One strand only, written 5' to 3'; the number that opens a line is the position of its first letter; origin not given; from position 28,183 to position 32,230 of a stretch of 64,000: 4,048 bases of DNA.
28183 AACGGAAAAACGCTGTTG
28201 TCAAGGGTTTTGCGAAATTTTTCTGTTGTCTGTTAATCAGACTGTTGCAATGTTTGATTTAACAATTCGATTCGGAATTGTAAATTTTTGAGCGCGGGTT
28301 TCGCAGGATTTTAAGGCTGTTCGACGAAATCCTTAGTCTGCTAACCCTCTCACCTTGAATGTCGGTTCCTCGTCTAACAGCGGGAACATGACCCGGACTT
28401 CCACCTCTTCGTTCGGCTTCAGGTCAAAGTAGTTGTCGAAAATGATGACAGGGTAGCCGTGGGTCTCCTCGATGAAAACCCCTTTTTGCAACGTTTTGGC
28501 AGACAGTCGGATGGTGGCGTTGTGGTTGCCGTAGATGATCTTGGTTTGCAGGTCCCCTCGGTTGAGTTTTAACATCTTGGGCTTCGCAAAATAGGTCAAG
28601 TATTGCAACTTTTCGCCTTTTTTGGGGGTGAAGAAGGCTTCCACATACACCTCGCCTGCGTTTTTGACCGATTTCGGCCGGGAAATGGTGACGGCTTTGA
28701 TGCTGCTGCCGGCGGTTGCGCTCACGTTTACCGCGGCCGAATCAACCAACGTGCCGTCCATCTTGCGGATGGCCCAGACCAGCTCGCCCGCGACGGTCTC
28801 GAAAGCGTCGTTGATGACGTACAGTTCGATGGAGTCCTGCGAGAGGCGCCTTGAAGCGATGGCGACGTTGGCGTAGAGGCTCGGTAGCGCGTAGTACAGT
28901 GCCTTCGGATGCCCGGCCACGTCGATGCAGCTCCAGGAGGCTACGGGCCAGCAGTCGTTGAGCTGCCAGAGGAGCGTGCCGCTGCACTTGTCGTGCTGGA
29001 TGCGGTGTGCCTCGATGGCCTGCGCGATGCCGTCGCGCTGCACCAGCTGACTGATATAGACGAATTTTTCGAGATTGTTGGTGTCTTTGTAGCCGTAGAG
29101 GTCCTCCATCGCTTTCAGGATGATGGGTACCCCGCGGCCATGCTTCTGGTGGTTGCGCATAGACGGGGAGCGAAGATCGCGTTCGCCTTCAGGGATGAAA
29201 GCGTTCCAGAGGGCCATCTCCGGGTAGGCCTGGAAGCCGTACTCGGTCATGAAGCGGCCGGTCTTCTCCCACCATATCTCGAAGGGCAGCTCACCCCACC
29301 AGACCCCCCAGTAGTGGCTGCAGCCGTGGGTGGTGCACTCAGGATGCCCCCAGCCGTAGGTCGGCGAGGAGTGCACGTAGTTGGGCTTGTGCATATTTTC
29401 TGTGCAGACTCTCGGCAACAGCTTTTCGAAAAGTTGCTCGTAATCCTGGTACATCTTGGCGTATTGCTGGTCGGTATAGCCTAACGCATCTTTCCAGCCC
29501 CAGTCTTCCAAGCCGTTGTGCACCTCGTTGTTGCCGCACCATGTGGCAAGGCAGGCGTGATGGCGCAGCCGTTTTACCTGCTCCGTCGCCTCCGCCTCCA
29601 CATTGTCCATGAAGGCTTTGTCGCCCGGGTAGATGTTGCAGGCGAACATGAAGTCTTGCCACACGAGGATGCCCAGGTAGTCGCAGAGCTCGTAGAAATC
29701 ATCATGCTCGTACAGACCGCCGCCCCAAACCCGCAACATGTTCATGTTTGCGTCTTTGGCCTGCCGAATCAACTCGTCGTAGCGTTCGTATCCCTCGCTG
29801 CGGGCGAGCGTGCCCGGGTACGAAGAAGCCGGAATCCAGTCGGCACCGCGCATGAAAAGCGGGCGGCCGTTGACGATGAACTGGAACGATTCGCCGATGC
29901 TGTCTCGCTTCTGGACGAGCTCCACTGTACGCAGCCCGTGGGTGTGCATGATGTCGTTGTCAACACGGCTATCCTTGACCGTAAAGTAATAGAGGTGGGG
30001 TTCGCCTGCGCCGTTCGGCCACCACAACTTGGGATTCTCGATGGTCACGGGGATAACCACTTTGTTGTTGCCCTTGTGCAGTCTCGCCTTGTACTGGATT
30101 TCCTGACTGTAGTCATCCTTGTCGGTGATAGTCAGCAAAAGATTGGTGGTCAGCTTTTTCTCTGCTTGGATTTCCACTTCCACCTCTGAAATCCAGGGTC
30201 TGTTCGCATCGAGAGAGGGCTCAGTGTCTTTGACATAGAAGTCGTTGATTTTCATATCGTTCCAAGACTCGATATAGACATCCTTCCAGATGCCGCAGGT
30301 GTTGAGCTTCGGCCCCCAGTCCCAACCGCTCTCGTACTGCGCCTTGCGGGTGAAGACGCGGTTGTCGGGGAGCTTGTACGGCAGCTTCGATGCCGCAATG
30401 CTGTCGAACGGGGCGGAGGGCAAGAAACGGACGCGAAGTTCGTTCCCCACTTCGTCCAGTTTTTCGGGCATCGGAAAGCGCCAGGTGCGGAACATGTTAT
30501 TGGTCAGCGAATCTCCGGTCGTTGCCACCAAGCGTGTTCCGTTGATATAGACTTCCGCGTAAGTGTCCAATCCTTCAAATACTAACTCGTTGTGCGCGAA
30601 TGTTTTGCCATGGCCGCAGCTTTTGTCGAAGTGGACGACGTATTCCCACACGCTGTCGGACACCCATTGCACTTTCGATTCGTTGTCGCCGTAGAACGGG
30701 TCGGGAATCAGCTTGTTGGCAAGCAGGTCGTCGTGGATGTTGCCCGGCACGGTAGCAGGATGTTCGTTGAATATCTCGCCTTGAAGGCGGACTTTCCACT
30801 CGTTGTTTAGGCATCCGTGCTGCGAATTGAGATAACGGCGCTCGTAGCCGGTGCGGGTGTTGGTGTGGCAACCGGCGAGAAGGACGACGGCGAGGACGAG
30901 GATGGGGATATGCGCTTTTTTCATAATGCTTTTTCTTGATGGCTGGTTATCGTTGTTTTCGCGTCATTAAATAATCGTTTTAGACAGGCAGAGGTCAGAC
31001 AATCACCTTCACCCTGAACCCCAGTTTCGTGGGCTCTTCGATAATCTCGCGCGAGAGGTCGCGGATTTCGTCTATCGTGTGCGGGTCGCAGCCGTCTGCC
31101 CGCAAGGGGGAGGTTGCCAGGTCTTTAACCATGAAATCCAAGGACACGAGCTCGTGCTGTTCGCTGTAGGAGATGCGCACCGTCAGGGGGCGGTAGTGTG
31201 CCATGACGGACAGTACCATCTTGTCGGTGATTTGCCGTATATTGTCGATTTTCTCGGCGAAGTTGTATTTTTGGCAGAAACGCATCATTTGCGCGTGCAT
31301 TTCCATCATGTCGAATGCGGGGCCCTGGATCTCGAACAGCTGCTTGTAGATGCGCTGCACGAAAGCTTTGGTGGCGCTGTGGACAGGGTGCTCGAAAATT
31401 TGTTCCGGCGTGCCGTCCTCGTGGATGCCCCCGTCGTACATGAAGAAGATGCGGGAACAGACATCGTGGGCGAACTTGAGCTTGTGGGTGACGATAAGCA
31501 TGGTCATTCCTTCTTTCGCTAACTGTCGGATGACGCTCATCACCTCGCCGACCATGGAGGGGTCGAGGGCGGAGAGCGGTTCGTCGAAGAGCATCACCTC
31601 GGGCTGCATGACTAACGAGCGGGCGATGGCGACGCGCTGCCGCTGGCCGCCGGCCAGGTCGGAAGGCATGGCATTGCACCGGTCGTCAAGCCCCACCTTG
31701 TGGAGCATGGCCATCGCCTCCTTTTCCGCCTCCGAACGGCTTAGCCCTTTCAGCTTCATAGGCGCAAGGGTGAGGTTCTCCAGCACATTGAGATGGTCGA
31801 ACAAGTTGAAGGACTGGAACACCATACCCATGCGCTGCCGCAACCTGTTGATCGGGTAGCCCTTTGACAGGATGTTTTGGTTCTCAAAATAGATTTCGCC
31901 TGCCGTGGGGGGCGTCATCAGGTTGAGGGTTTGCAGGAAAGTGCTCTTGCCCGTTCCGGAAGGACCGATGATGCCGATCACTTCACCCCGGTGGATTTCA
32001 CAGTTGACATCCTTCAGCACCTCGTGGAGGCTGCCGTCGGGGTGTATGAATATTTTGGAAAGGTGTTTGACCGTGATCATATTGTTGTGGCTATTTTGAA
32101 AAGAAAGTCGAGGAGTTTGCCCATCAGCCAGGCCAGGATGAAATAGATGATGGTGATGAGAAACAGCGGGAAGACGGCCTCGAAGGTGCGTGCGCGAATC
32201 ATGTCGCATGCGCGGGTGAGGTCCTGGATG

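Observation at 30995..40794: Partner-switching module, alarmone synthetase/hydrolase pair and amino-acid ABC importers in one co-directional cluster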

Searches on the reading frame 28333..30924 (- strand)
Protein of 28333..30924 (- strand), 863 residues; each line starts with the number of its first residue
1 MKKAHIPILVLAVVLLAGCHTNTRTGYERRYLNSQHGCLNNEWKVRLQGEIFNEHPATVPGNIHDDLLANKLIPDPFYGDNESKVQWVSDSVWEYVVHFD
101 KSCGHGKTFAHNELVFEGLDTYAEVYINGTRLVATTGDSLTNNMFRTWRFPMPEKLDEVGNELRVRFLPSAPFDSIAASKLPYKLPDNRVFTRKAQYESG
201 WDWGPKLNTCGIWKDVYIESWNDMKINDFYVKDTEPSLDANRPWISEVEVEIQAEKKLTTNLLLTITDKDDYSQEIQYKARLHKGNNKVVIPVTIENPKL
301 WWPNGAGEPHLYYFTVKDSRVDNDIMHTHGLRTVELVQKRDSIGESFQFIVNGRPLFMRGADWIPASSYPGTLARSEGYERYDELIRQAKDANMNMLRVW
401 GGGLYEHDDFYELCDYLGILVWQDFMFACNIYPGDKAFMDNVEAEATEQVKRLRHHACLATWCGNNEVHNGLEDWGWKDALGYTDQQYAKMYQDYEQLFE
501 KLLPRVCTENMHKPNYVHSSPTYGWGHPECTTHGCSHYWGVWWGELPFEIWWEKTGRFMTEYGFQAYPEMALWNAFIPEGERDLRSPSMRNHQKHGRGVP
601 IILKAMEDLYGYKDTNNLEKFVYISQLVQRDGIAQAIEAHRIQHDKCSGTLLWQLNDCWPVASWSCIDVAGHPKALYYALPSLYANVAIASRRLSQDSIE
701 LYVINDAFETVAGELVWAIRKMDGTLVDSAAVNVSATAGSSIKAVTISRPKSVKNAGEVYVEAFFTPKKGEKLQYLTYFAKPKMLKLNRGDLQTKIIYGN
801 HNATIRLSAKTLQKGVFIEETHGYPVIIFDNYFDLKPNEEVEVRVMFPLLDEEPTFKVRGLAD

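Call 72: search_protein_families(library=pfam, proteins=[window:28333-30924:-], max_evalue=0.001)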
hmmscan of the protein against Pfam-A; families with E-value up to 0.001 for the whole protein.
window:28333-30924:- (863 aa): 4 families
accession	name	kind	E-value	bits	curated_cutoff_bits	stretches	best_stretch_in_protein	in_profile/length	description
PF22666.2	Glyco_hydro_2_N2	-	1.7e-46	158.8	27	1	43-214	1-167/167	Glycosyl hydrolase 2 galactose-binding domain-like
PF00703.27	Glyco_hydro_2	-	6.8e-09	36.9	23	1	234-326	8-99/109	Glycosyl hydrolases family 2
PF17786.7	Mannosidase_ig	-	7e-09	36.5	23.4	1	698-783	2-90/91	Mannosidase Ig/CBM-like domain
PF17753.7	Ig_mannosidase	-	4e-08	33.3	22.6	1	791-859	5-76/81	Ig-fold domain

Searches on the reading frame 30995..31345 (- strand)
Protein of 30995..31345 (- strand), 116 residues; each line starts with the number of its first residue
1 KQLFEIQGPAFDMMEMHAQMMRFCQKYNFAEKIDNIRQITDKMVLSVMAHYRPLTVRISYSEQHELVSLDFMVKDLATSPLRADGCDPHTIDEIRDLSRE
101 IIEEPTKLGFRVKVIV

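Call 72: search_protein_families(library=pfam, proteins=[window:30995-31345:-], max_evalue=0.001)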
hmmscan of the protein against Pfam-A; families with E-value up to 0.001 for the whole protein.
window:30995-31345:- (116 aa): 0 families

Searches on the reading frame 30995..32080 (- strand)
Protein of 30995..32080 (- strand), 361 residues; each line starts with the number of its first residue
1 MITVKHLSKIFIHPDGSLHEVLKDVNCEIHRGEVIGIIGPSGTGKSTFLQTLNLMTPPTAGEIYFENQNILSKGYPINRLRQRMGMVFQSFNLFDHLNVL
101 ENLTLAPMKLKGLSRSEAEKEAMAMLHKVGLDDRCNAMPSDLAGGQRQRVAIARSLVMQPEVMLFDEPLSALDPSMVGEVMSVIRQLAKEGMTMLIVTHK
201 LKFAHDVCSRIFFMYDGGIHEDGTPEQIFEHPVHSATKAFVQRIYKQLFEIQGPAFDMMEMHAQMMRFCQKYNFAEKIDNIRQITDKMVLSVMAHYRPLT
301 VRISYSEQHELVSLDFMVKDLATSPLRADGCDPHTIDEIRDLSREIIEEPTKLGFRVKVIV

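Call 3: search_protein_families(library=pfam, proteins=[window:30995-32080:-], max_evalue=0.01)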
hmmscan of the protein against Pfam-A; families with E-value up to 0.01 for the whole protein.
window:30995-32080:- (361 aa): 4 families
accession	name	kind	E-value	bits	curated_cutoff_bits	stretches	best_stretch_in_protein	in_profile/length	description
PF00005.33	ABC_tran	-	1.5e-34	119.9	25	1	22-169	1-136/137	ABC transporter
PF13304.12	AAA_21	-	2.3e-07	31.6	27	0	35-55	2-22/304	AAA domain, putative AbiEii toxin, Type IV TA system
PF02463.25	SMC_N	-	6.8e-05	22.8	40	0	134-207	135-205/220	RecF/RecN/SMC N terminal domain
PF13555.12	AAA_29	-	0.0005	20.2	27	1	25-59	15-50/61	P-loop containing region of AAA domain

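Call 4: search_protein_families(library=ncbifam, proteins=[window:30995-32080:-], max_evalue=0.01)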
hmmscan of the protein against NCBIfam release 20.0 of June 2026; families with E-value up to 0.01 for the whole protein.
window:30995-32080:- (361 aa): 190 families (the best 25 are shown)
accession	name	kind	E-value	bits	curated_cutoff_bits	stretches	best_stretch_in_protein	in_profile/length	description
NF007027.0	PRK09493.1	equivalog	2.5e-78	262.8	379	1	1-244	1-239/240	glutamine ABC transporter ATP-binding protein GlnQ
TIGR03005.1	ectoine_ehuA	equivalog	9.5e-77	257.6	345.4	1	20-245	14-251/252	ectoine/hydroxyectoine ABC transporter ATP-binding protein EhuA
NF008428.0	PRK11264.1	equivalog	1.6e-74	250.2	406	1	1-244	3-247/250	L-cystine ABC transporter ATP-binding protein TcyN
NF007908.0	PRK10619.1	equivalog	1.3e-69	234.3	466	1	7-242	6-253/257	histidine ABC transporter ATP-binding protein HisP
TIGR00972.1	3a0107s01c2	equivalog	7.1e-65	218.8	343.2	1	19-242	14-244/248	phosphate ABC transporter ATP-binding protein PstB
NF008338.0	PRK11124.1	equivalog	1.3e-63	214.8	369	1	19-241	15-240/242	arginine ABC transporter ATP-binding protein ArtP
TIGR02315.1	ABC_phnC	equivalog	2e-57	194.4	266.1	1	1-233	1-238/243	phosphonate ABC transporter ATP-binding protein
TIGR04521.1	ECF_ATPase_2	equivalog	2.2e-54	184.5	330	1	2-233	1-237/279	energy-coupling factor transporter ATPase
TIGR02314.1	ABC_MetN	equivalog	1.9e-51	175.1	499.7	1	1-245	1-245/343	methionine ABC transporter ATP-binding protein MetN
TIGR02673.1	FtsE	equivalog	2.1e-51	174.7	264.85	1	1-217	1-213/214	cell division ATP-binding protein FtsE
NF040933.2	ABC_arch_GlcV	equivalog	3.3e-51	174.2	450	1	2-253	3-254/357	glucose ABC transporter ATP-binding protein GlcV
TIGR01186.1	proV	subfamily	1.2e-50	172.7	326.6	1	21-244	8-233/363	betaine/proline/choline family ABC transporter ATP-binding protein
TIGR03265.1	PhnT2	equivalog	2.2e-50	171.9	457.7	1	19-244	17-238/353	putative 2-aminoethylphosphonate ABC transporter ATP-binding protein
NF043075.1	MMSYN1_0197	equivalog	2.4e-50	171.4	550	1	19-242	15-234/341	spermidine/putrescine ABC transporter ATP-binding protein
TIGR02211.1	LolD_lipo_ex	equivalog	4e-50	170.4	307.75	1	2-220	2-220/221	lipoprotein-releasing ABC transporter ATP-binding protein LolD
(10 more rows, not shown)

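Call 75: search_solved_structures(query=window:30995-32080:-, max_evalue=1e-20, show_alignments=1)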
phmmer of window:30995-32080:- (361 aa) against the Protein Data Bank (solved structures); distinct sequences matched with E-value up to 1e-20: 300 (the best 60 are shown).
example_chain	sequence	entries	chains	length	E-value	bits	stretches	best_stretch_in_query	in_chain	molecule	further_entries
3c41_J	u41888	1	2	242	1e-79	271.5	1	16-245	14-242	Amino acid ABC transporter (ArtP)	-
2olj_A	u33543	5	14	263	1.3e-79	271.1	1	16-245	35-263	Amino acid ABC transporter | protein ArtP | ArtP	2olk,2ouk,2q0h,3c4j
4yms_J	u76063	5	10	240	1.5e-76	261.1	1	16-244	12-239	ABC-type polar amino acid transport system, ATPase component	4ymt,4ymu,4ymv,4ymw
4u00_A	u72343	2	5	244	5.4e-70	239.5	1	16-245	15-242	Amino acid ABC transporter, ATP-binding protein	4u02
1b0u_A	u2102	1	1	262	4e-64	220.2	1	6-247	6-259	HISTIDINE PERMEASE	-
7niu_A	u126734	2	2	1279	3.5e-52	180.9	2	11-229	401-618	Isoform 2 of Phosphatidylcholine translocator ABCB4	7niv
6s7p_A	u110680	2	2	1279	2.4e-51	178.2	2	11-229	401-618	Phosphatidylcholine translocator ABCB4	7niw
7zk4_A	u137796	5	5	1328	9e-51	176.3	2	9-230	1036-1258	ATP-dependent translocase ABCB1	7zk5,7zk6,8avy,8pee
7zka_A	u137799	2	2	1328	9e-51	176.3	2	9-230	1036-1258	ATP-dependent translocase ABCB1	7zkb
7zk8_A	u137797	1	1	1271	1e-50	176.1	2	9-229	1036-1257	ATP-dependent translocase ABCB1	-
4q9h_A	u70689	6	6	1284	1.3e-50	175.8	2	9-230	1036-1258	Multidrug resistance protein 1A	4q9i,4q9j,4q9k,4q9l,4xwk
4ksb_A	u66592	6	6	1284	1.3e-50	175.8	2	9-230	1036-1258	Multidrug resistance protein 1A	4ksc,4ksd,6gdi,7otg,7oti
4lsg_A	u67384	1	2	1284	1.3e-50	175.8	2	9-230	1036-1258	Multidrug resistance protein 1A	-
3g60_A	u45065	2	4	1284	1.3e-50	175.8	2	9-230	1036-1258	Multidrug resistance protein 1a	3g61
3g5u_A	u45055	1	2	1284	1.3e-50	175.7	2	9-230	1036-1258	Multidrug resistance protein 1a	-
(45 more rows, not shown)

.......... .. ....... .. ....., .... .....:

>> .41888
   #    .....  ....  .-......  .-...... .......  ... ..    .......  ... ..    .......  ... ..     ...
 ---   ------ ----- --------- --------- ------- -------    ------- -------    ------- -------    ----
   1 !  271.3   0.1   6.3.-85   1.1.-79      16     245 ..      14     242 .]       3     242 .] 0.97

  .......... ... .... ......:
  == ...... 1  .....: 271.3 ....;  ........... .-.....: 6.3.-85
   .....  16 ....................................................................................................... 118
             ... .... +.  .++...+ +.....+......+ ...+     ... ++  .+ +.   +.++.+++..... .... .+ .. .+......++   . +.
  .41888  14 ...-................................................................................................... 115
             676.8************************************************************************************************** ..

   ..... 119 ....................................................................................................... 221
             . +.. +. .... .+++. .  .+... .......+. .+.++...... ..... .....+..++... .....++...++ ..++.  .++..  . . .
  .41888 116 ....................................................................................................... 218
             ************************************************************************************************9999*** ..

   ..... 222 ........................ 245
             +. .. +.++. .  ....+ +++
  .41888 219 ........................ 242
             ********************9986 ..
